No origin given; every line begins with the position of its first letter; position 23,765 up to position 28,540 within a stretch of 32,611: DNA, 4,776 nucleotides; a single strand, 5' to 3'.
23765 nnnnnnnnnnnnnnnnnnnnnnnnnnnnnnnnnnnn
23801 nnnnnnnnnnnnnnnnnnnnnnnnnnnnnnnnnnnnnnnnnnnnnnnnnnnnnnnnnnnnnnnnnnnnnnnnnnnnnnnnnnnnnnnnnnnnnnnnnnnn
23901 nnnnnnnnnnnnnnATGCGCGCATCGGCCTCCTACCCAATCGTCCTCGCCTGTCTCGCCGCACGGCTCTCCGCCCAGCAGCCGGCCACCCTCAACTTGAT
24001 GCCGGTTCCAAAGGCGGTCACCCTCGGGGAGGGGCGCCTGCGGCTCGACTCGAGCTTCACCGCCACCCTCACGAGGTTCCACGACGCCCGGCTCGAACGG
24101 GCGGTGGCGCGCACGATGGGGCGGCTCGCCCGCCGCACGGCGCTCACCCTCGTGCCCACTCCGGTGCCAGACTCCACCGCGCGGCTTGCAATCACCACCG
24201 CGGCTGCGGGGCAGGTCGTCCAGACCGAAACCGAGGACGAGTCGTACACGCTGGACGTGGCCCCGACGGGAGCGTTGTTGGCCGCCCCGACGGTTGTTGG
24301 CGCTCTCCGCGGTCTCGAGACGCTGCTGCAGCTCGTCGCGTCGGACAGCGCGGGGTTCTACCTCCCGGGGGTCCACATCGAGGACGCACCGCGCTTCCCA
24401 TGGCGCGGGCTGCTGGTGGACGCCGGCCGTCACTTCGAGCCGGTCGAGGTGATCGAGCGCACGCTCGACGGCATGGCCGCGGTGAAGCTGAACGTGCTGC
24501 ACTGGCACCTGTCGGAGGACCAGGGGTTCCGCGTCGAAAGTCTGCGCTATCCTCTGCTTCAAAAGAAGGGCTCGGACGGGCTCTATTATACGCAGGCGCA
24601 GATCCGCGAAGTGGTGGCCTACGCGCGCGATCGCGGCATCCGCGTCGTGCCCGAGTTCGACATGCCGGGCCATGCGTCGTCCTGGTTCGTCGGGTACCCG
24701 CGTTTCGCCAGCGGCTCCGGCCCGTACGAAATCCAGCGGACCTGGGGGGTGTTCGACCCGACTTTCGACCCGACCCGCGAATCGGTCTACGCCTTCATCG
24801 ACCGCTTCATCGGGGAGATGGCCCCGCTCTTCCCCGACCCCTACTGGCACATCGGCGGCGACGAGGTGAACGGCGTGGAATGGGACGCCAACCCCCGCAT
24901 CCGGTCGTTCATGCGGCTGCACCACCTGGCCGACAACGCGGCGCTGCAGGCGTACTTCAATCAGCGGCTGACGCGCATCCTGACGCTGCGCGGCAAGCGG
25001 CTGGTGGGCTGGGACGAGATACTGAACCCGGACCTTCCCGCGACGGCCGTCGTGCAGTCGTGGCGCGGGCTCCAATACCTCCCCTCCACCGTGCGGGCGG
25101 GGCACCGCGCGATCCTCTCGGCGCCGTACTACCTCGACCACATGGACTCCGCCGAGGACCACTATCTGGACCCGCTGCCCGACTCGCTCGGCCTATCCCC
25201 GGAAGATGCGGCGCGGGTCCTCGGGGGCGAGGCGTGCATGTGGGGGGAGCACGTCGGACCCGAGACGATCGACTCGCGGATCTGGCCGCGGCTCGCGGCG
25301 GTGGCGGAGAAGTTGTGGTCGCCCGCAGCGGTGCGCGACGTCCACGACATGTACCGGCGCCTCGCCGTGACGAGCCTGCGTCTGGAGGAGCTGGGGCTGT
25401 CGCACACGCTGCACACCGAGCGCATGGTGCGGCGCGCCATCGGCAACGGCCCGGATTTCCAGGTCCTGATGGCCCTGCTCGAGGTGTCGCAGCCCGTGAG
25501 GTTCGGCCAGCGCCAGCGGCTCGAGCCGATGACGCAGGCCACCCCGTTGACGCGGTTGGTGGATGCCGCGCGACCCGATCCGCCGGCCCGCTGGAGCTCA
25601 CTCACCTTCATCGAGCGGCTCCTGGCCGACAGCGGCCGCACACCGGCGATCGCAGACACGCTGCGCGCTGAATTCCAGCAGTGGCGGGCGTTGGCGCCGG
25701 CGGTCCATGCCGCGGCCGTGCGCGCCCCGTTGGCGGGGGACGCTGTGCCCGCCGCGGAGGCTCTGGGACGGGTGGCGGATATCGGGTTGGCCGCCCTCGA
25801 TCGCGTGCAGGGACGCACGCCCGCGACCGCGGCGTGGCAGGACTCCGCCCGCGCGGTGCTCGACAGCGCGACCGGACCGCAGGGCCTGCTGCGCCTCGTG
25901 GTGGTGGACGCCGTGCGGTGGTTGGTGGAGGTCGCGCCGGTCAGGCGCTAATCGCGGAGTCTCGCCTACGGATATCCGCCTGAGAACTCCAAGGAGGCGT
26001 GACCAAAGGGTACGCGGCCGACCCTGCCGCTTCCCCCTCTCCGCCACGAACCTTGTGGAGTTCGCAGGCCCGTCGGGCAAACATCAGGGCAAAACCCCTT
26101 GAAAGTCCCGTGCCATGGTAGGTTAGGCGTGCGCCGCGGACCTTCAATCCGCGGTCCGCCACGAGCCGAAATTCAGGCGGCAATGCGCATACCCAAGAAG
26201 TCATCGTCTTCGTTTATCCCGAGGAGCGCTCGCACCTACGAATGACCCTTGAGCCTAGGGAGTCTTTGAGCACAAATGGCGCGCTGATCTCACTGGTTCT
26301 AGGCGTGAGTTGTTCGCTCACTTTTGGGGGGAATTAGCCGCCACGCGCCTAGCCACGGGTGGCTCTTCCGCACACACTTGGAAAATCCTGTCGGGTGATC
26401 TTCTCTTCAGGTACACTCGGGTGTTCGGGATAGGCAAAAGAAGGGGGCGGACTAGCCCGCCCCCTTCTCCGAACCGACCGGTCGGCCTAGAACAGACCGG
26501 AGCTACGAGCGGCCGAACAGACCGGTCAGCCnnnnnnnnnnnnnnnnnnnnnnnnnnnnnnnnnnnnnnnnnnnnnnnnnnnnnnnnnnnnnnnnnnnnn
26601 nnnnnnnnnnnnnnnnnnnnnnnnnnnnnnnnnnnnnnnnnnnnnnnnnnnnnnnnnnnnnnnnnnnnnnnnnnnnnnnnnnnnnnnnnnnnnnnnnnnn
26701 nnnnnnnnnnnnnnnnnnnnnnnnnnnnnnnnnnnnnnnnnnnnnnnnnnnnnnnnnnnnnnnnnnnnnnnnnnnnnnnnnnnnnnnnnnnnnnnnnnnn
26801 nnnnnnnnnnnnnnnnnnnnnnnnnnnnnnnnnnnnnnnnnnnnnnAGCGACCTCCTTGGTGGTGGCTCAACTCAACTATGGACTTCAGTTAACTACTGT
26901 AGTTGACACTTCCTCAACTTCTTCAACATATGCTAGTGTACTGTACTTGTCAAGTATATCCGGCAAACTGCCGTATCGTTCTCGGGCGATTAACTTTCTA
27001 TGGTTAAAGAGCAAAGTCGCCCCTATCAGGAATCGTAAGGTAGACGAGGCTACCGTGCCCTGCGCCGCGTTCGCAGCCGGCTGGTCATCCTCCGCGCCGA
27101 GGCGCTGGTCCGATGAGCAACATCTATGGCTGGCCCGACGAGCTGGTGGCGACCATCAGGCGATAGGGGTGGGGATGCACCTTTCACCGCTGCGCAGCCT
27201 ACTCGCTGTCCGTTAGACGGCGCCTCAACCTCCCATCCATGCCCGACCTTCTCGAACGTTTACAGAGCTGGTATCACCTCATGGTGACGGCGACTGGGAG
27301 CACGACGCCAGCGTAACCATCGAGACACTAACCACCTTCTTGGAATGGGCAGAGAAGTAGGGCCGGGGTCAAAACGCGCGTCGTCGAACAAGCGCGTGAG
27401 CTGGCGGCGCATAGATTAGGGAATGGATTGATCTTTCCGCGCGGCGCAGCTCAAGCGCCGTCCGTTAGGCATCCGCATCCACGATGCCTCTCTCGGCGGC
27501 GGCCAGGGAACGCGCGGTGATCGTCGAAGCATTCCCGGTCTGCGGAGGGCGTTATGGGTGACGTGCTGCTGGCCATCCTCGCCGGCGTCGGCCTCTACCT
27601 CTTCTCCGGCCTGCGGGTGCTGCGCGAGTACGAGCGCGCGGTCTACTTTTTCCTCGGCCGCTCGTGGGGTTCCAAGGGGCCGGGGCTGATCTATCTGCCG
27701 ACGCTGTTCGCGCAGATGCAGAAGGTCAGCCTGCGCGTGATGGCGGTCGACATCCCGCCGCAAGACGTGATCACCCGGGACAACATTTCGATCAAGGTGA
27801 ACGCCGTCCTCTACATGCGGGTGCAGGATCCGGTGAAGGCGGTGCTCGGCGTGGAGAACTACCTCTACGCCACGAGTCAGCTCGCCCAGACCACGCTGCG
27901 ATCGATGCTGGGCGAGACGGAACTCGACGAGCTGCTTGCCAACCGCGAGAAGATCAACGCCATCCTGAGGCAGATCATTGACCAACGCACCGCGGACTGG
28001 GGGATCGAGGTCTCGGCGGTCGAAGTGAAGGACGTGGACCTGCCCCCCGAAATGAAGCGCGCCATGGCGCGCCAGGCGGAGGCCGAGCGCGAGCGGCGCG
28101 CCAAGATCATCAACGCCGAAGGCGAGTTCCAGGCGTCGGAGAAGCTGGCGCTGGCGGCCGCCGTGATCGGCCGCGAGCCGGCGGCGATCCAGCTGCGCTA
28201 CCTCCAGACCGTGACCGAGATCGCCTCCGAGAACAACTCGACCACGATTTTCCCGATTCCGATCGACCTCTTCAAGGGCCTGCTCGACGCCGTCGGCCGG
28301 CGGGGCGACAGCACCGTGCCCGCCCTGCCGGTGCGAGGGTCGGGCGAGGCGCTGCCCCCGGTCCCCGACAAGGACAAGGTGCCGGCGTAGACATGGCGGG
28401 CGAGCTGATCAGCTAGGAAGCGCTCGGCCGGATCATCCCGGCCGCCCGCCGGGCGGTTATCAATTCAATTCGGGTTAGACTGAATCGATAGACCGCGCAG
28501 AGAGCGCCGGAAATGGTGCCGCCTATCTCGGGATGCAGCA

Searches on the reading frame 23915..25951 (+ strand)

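Call 59: search_protein_families(library=pfam, proteins=[window:23915-25951:+], max_evalue=0.001)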
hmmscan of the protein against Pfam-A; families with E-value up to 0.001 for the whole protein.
window:23915-25951:+ (678 aa): 3 families
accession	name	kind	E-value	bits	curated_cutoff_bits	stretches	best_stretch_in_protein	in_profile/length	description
PF00728.28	Glyco_hydro_20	-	8.3e-93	311.9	22.3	1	161-470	1-347/348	Glycosyl hydrolase family 20, catalytic domain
PF14845.11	Glycohydro_20b2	-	1.2e-10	42.6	27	1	28-140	1-130/130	beta-acetyl hexosaminidase like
PF02838.20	Glyco_hydro_20b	-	1.4e-10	42.4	26.1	1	26-158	2-124/124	Glycosyl hydrolase family 20, domain 2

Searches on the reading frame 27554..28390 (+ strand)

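Call 59: search_protein_families(library=pfam, proteins=[window:27554-28390:+], max_evalue=0.001)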
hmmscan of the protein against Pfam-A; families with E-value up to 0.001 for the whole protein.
window:27554-28390:+ (278 aa): 2 families
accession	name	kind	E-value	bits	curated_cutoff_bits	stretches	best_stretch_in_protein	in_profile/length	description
PF01145.31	Band_7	-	3.2e-36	125.5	23.6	1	22-191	2-175/176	SPFH domain / Band 7 family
PF13421.11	Band_7_1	-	8.2e-07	29.3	24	1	108-176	138-208/211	SPFH domain-Band 7 family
